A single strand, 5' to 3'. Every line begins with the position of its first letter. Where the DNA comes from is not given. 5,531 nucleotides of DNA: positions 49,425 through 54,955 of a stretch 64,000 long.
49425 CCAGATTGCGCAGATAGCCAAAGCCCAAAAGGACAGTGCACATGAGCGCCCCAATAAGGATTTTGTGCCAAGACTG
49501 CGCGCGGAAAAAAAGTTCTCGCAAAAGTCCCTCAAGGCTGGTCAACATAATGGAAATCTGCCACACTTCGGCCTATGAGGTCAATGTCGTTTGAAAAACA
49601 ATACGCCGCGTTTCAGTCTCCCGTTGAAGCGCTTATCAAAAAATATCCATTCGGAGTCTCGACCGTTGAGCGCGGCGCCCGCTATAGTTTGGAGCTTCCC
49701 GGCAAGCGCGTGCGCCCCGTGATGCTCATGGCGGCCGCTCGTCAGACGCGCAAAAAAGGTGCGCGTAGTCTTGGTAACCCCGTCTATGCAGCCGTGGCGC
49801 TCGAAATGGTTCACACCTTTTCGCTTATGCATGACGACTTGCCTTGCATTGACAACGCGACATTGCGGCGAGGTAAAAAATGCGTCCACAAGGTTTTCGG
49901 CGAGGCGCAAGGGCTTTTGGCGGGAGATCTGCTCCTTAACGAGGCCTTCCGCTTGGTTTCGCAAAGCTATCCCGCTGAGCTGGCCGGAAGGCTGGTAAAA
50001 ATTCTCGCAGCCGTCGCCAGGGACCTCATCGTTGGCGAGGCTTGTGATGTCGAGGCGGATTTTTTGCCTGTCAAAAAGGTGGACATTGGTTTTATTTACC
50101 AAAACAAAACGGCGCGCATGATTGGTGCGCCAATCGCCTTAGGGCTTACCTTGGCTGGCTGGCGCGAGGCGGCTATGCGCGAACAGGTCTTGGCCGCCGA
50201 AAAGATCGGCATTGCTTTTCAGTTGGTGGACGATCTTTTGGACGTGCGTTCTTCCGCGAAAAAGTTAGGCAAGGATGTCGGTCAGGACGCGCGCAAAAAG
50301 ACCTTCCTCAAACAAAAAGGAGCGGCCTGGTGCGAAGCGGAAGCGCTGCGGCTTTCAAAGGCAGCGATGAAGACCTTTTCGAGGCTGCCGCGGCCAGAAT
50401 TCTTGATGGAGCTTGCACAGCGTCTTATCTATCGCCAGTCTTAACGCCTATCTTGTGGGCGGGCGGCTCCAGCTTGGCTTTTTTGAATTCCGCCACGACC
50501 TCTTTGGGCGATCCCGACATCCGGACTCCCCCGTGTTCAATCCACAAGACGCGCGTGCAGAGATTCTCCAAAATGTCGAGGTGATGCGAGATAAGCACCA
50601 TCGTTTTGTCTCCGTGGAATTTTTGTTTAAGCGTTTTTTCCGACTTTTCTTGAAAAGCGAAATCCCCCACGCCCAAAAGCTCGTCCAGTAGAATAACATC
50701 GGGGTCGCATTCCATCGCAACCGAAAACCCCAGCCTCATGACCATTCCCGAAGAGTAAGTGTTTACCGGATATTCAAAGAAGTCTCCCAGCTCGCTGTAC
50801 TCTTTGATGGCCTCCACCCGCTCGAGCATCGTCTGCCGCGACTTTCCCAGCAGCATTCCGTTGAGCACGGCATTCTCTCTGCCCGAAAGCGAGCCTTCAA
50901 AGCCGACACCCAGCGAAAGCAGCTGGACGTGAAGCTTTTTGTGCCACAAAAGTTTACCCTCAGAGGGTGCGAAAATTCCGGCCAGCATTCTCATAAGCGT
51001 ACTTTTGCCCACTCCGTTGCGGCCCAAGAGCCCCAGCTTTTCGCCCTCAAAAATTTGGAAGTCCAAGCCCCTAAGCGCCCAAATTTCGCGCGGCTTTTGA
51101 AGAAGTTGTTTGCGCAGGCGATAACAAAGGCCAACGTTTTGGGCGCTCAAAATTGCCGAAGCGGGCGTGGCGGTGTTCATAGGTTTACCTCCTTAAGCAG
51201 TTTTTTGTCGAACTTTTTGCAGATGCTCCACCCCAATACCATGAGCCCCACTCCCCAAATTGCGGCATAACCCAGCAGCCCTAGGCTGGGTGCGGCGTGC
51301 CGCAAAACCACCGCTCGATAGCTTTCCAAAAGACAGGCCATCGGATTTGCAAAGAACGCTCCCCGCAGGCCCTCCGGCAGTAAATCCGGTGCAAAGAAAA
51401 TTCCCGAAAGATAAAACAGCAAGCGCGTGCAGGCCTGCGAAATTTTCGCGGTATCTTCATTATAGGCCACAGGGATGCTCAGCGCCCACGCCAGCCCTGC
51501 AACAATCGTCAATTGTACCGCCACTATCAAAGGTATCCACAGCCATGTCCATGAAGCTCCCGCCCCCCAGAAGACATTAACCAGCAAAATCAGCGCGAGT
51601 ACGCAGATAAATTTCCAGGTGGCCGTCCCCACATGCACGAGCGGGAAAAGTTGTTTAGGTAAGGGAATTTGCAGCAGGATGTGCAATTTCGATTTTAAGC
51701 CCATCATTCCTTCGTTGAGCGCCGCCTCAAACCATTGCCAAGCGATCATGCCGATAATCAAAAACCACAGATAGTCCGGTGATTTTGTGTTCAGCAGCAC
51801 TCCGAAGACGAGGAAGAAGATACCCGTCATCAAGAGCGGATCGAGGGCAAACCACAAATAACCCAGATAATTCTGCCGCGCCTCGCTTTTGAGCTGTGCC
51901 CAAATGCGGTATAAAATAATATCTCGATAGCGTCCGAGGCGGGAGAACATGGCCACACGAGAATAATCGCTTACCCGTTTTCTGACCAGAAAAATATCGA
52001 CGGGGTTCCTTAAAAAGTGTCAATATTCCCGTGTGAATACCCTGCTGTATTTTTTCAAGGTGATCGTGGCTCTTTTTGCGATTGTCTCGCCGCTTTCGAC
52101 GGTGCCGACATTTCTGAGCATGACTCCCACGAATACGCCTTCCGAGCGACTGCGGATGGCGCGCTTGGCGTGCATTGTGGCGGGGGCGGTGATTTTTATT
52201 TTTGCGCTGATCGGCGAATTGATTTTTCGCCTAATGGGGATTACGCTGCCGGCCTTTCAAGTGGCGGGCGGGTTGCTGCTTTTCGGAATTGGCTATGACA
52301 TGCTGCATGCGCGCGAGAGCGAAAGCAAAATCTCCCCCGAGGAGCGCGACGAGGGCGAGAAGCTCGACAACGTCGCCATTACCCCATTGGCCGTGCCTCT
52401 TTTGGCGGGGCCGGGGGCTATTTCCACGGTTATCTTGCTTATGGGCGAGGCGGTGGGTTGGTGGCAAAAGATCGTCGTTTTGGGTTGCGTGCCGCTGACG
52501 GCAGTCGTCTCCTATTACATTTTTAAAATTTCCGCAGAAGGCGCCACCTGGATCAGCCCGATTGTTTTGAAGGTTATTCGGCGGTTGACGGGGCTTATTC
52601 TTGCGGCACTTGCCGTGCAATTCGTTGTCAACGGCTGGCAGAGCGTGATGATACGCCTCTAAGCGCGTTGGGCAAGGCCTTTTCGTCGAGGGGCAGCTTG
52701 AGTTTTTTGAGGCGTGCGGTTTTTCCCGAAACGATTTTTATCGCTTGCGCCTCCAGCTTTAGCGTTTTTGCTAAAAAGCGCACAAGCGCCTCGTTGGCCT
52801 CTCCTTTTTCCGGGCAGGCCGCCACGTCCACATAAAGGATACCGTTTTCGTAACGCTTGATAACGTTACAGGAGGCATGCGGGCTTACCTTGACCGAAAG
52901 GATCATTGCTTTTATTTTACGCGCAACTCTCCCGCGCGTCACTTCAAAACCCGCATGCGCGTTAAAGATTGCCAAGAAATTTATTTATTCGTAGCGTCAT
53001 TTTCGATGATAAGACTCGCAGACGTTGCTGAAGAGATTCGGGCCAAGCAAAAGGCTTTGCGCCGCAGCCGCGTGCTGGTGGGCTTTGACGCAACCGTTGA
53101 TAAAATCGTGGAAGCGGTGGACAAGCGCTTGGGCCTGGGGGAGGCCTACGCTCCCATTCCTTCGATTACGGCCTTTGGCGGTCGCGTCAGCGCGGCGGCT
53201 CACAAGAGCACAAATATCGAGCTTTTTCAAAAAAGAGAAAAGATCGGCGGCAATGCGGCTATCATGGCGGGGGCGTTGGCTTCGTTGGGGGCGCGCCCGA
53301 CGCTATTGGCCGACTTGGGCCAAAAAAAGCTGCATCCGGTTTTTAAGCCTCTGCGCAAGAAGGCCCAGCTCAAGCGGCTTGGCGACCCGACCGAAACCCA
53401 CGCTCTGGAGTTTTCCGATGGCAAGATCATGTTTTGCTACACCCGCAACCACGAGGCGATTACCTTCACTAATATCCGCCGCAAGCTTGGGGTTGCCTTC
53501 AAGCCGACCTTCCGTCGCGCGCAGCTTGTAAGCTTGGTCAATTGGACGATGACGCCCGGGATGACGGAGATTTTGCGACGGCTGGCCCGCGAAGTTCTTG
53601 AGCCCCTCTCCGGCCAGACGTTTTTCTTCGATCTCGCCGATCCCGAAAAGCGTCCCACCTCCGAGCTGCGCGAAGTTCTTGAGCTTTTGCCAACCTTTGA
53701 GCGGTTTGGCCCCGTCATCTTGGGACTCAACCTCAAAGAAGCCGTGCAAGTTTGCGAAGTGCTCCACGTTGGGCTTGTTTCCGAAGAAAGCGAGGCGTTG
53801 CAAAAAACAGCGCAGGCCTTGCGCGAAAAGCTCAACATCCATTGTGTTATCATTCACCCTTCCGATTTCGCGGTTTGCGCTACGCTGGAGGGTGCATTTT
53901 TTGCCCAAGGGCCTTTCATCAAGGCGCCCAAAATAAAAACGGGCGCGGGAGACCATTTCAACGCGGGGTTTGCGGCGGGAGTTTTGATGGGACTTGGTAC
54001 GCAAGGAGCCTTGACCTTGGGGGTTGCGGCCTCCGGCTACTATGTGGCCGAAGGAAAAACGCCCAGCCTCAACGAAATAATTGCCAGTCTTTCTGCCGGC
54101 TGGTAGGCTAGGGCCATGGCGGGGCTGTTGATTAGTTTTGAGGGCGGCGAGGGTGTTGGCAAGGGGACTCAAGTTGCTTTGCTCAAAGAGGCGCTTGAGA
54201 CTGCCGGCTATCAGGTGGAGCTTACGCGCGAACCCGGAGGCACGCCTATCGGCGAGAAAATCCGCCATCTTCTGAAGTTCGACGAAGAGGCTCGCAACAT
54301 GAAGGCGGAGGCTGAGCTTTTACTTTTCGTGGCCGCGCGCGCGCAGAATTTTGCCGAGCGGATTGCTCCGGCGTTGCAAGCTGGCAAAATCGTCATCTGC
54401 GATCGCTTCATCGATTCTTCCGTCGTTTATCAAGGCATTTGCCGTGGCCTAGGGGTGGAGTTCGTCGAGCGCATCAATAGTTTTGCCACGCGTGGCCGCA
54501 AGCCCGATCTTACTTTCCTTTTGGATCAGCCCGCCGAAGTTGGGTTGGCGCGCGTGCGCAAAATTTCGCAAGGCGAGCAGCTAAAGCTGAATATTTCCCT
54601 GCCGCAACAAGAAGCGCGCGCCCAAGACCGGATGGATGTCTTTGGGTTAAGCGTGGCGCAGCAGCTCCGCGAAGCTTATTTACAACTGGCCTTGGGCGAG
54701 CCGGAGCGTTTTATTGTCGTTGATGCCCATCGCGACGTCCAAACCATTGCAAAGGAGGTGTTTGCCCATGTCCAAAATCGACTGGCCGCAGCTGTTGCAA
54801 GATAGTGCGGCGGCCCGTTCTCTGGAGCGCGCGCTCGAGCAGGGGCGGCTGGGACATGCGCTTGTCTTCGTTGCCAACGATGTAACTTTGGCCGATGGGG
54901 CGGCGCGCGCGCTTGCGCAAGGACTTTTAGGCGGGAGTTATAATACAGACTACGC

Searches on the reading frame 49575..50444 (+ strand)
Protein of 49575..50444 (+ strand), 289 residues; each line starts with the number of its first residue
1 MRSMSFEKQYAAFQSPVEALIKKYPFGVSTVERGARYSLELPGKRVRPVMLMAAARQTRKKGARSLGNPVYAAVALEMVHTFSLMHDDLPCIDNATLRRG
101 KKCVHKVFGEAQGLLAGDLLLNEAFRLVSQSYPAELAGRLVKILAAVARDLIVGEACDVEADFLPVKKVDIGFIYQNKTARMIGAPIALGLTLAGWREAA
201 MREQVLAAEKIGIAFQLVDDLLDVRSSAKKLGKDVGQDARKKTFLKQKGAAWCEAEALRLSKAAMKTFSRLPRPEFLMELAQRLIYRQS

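Call 62: search_protein_families(library=pfam, proteins=[window:49575-50444:+], max_evalue=0.01)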
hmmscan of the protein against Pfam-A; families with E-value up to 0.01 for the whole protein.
window:49575-50444:+ (289 aa): 1 family
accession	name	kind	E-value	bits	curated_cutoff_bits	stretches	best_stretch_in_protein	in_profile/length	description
PF00348.22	polyprenyl_synt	-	9.2e-47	159.8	27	1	31-243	4-210/251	Polyprenyl synthetase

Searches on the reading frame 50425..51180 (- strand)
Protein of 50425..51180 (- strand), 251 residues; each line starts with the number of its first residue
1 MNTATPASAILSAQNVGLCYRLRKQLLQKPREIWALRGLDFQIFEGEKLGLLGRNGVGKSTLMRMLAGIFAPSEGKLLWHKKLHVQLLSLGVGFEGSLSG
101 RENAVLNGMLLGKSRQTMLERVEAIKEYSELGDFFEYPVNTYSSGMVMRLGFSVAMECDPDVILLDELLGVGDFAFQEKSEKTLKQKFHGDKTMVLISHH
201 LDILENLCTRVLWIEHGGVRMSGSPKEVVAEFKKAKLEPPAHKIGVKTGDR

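Call 62: search_protein_families(library=pfam, proteins=[window:50425-51180:-], max_evalue=0.01)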
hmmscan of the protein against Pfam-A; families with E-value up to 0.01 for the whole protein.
window:50425-51180:- (251 aa): 2 families
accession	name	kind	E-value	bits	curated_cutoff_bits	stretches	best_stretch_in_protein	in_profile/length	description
PF00005.33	ABC_tran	-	9.6e-19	68.8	25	1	36-167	1-134/137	ABC transporter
PF13304.12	AAA_21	-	0.0097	16.4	27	0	50-70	3-23/304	AAA domain, putative AbiEii toxin, Type IV TA system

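Call 71: find_homologous_proteins(query=window:50425-51180:-, max_evalue=1e-40)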
Query window:50425-51180:- (251 aa): 2031 proteins with E <= 1e-40 among 3965 candidates; the best 120 are listed.
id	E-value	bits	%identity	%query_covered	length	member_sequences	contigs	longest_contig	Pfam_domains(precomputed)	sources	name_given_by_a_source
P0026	9.0e-163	558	100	100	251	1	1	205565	PF00005.34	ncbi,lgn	-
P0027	4.0e-104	366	71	90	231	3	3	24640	PF00005.34,PF13304.13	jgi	-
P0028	1.1e-103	364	69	91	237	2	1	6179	PF00005.34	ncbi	-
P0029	1.6e-102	360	70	90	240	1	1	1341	PF00005.34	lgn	-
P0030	1.1e-101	358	71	90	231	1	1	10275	PF00005.34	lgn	-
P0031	8.9e-99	348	64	93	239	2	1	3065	PF00005.34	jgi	jgi:lipopolysaccharide transport system ATP-binding protein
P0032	4.0e-86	307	63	88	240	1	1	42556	PF00005.34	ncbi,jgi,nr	ncbi:MAG: ABC transporter ATP-binding protein [Puniceicoccales bacterium]|jgi:lipopolysaccharide tra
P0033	8.4e-86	306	59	92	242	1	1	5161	PF00005.34,PF13304.13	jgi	-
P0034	1.1e-85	305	60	90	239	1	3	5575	PF00005.34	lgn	-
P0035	1.6e-85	305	61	89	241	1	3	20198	PF00005.34,PF13304.13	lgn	-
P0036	7.0e-85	303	59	92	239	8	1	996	PF00005.34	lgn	-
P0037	8.3e-85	302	60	89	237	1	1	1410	PF00005.34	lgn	-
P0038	2.7e-84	301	61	91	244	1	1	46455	PF00005.34,PF13304.13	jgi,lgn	-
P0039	8.0e-84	299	60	91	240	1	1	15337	PF00005.34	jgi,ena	-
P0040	8.5e-84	299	60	90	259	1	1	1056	PF00005.34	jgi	jgi:lipopolysaccharide transport system ATP-binding protein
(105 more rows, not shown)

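Call 73: find_encoding_contigs(protein=P0030, flank=5000, max_places=3)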
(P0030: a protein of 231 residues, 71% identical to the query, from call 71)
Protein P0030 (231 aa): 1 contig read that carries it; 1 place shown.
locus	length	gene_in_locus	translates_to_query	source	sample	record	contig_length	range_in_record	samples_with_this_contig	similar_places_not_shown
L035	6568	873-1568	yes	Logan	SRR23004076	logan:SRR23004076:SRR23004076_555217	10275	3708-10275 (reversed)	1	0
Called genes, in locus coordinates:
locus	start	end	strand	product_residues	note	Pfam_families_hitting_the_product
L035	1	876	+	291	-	?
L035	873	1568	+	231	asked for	PF00005:ABC_tran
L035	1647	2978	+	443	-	PF02885:Glycos_trans_3N, PF00591:Glycos_transf_3, PF07831:PYNP_C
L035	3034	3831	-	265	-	PF00793:DAHP_synth_1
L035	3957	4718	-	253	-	-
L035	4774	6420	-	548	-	PF06418:CTP_synth_N, PF00117:GATase, PF07722:Peptidase_C26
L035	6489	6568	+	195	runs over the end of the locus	-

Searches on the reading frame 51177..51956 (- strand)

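Call 62: search_protein_families(library=pfam, proteins=[window:51177-51956:-], max_evalue=0.01)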
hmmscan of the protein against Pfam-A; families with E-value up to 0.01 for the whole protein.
window:51177-51956:- (259 aa): 1 family
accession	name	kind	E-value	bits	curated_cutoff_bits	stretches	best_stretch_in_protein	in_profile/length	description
PF01061.29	ABC2_membrane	-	1.9e-08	34.6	26.9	1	18-217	7-210/211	ABC-2 type transporter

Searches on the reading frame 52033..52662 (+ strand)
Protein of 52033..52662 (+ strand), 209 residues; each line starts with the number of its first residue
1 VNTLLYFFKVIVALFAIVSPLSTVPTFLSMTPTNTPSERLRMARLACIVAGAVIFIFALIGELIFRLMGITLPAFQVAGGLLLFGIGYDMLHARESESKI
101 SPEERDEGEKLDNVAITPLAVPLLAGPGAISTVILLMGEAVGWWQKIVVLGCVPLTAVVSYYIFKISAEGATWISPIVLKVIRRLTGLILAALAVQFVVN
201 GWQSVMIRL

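Call 48: search_protein_families(library=pfam, proteins=[window:52033-52662:+])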
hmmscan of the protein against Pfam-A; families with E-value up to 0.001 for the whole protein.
window:52033-52662:+ (209 aa): 1 family
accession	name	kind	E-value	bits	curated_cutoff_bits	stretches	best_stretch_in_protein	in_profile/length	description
PF01914.23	MarC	-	6e-53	179.7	23.9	1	6-205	3-202/203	MarC family integral membrane protein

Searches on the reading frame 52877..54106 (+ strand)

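Call 62: search_protein_families(library=pfam, proteins=[window:52877-54106:+], max_evalue=0.01)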
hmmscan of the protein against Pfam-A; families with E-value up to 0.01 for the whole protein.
window:52877-54106:+ (409 aa): 3 families
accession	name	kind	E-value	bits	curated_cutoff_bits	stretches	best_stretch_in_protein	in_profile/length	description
PF25270.1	Khk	-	2e-47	162.6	35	1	59-405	18-362/365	Prokaryotic ketohexokinase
PF00294.29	PfkB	-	2.2e-10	40.8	25.8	1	111-392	24-292/302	pfkB family carbohydrate kinase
PF04587.20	ADP_PFK_GK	-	3.6e-07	29.7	27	1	116-184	81-151/430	ADP-specific Phosphofructokinase/Glucokinase conserved region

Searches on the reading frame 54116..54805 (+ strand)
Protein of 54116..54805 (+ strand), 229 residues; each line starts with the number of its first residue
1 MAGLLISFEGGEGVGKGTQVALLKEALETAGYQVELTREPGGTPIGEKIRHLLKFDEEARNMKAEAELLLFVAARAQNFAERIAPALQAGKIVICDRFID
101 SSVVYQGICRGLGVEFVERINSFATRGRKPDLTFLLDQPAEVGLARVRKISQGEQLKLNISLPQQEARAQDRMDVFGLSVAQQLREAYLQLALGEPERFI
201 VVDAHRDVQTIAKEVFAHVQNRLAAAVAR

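Call 48: search_protein_families(library=pfam, proteins=[window:54116-54805:+])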
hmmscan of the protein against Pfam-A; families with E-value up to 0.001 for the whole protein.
window:54116-54805:+ (229 aa): 2 families
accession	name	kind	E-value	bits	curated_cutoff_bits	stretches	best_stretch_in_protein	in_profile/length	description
PF02223.23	Thymidylate_kin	-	2.9e-49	167.7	27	1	8-214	1-184/185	Thymidylate kinase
PF13521.12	AAA_28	-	2.4e-06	28.3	27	1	6-151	2-131/164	AAA domain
